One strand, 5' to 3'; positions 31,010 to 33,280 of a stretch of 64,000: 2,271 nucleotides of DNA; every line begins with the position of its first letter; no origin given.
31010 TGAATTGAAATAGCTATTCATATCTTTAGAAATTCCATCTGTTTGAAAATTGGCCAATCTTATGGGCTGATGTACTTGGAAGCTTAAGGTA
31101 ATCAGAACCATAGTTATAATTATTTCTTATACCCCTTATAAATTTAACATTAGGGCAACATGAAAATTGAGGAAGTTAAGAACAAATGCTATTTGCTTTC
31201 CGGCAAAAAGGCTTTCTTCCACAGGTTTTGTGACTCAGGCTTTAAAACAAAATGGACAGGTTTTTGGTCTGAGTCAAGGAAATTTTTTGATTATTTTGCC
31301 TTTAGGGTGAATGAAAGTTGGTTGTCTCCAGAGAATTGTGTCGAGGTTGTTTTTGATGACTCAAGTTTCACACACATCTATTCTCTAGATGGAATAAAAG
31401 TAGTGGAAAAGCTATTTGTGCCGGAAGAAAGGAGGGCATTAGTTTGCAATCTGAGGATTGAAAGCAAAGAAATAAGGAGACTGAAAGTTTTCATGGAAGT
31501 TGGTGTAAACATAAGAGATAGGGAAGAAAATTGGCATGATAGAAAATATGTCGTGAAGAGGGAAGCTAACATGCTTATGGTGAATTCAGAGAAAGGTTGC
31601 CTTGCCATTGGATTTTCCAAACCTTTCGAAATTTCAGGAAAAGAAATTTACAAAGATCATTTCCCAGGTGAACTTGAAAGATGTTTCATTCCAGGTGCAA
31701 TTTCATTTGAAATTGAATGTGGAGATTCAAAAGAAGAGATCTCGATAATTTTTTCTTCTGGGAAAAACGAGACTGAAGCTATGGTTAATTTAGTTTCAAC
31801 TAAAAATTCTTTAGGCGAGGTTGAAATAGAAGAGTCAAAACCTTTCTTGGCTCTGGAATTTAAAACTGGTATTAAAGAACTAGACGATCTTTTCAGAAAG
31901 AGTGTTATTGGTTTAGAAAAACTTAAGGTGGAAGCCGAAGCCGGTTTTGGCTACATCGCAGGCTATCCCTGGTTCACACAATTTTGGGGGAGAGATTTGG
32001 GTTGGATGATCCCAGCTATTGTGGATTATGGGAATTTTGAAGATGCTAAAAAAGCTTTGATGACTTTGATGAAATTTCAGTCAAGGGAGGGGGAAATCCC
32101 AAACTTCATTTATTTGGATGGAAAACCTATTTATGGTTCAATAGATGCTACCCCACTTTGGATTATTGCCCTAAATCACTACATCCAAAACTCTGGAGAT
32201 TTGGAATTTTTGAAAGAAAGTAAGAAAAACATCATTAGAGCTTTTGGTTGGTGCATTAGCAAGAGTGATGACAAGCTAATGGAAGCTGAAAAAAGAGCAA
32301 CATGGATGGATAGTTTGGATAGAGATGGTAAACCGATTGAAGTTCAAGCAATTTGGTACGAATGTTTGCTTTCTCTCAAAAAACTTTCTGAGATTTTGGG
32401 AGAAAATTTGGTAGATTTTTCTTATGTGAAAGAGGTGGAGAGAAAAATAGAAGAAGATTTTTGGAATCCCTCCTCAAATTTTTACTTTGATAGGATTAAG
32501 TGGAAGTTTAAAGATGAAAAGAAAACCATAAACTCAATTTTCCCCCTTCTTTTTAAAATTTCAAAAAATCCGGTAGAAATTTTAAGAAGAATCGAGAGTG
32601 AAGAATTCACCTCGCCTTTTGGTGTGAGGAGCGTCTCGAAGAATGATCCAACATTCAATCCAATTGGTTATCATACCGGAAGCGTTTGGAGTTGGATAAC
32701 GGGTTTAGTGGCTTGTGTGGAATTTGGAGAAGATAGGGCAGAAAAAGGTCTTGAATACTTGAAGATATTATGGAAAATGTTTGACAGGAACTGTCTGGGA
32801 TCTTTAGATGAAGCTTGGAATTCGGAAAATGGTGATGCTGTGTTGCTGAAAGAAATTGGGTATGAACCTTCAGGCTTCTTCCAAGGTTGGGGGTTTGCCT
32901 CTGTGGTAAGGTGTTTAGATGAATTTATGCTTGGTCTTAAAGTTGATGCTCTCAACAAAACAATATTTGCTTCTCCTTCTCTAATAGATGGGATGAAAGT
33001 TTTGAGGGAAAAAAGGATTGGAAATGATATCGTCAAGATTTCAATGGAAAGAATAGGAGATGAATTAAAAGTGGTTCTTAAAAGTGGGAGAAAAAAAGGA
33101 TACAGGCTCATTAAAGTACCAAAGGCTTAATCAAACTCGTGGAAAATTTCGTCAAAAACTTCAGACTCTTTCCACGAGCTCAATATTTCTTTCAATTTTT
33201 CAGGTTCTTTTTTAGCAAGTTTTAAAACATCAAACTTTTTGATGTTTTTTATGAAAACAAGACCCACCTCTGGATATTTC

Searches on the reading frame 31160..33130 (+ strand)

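Call 30: search_protein_families(library=pfam, proteins=[window:31160-33130:+], max_evalue=0.00001)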
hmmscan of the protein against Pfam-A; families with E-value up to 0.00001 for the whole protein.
window:31160-33130:+ (656 aa): 2 families
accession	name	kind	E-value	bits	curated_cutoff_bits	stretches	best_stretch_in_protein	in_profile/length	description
PF06202.20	GDE_C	-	1.9e-35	123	21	1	259-557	12-348/367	Amylo-alpha-1,6-glucosidase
PF22422.2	MGH1-like_GH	-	9.1e-10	39.1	27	1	388-517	168-304/356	Mannosylglycerate hydrolase MGH1-like glycoside hydrolase domain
